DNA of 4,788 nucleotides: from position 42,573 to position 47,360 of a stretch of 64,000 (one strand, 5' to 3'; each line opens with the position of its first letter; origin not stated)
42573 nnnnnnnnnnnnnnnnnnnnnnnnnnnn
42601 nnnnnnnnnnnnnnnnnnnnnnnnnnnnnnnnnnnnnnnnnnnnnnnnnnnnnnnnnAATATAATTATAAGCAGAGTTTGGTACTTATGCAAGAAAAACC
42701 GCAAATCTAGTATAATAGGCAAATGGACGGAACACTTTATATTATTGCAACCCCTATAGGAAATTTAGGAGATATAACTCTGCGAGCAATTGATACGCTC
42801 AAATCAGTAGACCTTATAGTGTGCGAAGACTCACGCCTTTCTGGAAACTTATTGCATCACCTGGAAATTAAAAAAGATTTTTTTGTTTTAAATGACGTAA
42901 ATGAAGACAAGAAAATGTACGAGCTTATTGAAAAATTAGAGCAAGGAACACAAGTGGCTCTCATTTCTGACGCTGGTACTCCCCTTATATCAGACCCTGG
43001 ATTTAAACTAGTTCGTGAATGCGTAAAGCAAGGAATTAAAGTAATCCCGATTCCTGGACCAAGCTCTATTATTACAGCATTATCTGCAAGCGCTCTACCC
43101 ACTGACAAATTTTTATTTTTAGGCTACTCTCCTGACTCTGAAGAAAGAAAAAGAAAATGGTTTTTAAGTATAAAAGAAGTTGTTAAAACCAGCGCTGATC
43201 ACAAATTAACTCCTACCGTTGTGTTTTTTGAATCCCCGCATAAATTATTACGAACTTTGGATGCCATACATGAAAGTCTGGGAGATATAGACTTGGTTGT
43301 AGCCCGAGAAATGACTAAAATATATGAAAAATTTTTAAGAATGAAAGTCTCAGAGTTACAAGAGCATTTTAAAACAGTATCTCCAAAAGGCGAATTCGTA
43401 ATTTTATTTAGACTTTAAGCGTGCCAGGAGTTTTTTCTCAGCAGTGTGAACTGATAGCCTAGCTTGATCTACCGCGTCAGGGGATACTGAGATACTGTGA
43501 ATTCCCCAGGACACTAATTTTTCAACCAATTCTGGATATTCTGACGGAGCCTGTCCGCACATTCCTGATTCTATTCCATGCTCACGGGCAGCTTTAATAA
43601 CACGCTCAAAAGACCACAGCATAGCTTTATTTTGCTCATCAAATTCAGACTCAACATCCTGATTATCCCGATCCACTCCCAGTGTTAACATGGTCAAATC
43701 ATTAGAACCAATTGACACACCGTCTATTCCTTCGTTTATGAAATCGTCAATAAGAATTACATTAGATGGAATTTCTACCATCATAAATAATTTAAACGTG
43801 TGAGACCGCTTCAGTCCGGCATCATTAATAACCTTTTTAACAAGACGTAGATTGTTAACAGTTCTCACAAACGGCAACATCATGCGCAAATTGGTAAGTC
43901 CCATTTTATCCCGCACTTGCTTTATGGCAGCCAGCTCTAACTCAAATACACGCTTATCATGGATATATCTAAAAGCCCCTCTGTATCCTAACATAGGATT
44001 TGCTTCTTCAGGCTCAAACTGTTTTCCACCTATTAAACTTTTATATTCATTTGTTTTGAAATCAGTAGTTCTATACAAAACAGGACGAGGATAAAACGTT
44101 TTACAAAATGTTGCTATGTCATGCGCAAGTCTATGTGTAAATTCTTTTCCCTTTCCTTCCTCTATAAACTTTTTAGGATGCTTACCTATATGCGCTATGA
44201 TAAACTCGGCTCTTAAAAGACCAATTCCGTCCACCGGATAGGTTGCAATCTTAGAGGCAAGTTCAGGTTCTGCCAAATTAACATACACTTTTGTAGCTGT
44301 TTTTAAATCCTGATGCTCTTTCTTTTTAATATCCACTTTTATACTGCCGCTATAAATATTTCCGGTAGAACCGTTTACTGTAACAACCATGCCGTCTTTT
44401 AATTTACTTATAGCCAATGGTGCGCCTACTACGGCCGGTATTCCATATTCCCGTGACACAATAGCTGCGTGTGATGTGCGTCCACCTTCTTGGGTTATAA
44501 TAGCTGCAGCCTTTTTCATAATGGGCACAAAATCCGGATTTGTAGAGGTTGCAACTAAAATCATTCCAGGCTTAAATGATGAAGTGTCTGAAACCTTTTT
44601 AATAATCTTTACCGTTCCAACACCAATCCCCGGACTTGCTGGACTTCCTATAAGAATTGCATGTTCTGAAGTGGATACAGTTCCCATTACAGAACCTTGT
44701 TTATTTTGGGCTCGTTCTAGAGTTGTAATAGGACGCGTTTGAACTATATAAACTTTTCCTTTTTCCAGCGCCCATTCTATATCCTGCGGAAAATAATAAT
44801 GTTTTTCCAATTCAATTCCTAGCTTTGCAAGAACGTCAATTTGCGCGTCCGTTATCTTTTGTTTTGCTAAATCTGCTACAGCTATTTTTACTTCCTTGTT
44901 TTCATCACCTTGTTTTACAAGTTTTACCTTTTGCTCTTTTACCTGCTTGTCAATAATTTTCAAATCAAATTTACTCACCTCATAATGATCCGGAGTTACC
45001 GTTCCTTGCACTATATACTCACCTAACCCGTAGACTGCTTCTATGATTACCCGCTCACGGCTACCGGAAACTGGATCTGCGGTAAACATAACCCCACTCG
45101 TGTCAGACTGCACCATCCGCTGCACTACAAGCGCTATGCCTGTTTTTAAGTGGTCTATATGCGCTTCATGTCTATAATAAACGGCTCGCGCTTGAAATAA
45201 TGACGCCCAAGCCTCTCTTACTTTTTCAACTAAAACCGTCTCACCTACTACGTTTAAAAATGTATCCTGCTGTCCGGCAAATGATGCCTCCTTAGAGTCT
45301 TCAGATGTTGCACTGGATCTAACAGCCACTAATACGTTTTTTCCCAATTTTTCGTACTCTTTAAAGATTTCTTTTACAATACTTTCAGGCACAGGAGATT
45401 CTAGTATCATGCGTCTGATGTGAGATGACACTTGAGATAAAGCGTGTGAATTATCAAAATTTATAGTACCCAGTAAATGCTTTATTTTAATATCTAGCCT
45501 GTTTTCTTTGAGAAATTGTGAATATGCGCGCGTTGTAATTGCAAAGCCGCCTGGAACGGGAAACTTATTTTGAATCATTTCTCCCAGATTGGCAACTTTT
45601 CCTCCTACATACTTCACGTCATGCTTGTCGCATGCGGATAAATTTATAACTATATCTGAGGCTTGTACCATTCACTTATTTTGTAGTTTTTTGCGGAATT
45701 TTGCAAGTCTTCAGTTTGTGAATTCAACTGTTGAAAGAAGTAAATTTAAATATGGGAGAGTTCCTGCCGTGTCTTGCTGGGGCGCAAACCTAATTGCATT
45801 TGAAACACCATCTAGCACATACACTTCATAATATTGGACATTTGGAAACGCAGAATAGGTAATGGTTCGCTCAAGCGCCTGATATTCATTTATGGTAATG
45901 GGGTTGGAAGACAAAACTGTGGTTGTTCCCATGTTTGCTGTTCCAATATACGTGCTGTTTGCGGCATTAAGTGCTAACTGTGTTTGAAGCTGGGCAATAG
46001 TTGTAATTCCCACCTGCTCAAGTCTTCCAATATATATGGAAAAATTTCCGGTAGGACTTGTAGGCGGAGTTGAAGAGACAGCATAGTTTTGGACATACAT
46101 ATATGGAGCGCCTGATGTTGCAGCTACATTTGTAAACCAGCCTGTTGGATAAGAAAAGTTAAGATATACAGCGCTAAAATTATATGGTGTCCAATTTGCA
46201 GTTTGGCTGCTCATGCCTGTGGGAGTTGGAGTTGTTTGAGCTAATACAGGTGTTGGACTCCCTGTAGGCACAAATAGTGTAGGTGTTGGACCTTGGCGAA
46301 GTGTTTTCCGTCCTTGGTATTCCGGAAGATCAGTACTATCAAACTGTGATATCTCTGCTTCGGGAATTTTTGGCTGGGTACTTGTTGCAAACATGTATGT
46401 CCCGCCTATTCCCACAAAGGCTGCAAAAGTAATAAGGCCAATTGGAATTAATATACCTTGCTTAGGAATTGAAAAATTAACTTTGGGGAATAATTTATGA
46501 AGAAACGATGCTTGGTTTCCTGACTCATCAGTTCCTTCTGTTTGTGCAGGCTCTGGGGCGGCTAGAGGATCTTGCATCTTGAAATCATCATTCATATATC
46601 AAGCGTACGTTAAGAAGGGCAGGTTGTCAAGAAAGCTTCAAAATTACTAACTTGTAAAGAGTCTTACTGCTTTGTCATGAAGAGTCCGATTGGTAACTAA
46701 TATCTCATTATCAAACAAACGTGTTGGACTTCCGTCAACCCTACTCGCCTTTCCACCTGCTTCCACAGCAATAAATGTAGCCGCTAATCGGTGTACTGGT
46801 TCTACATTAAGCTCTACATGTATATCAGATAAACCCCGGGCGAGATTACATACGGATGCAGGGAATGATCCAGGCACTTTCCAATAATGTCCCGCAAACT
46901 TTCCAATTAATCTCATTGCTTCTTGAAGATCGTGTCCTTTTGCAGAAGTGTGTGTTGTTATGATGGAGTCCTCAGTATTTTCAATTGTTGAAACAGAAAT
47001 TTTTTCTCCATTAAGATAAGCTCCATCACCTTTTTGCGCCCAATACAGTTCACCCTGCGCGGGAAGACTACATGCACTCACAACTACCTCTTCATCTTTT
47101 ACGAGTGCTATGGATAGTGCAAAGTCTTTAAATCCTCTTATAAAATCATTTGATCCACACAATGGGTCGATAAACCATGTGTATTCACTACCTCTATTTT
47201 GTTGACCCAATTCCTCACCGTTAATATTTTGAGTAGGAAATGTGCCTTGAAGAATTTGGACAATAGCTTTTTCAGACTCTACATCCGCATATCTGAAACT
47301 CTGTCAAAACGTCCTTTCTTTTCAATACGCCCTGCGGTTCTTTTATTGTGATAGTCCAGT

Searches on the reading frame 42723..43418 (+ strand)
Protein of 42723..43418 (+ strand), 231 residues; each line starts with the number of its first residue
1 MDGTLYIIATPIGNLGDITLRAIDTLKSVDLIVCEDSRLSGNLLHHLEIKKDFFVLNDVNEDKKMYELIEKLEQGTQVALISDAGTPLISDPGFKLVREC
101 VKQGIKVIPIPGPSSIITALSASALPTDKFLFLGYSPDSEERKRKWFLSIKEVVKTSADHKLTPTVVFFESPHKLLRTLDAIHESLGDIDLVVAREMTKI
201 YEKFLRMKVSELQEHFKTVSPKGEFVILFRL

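Call 63: search_protein_families(library=pfam, max_evalue=0.0001, proteins=[window:42723-43418:+])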
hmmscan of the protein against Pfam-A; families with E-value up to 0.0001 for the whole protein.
window:42723-43418:+ (231 aa): 1 family
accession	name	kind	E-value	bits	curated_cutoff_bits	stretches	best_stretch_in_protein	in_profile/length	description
PF00590.25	TP_methylase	-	1.3e-28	100.9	27.8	1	4-212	1-211/212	Tetrapyrrole (Corrin/Porphyrin) Methylases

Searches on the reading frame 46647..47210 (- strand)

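Call 63: search_protein_families(library=pfam, max_evalue=0.0001, proteins=[window:46647-47210:-])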
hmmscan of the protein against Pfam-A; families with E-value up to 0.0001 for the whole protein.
window:46647-47210:- (187 aa): 1 family
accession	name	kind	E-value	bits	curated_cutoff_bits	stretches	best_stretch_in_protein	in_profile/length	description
PF00459.30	Inositol_P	-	6.2e-31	108.3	27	1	6-184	80-265/271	Inositol monophosphatase family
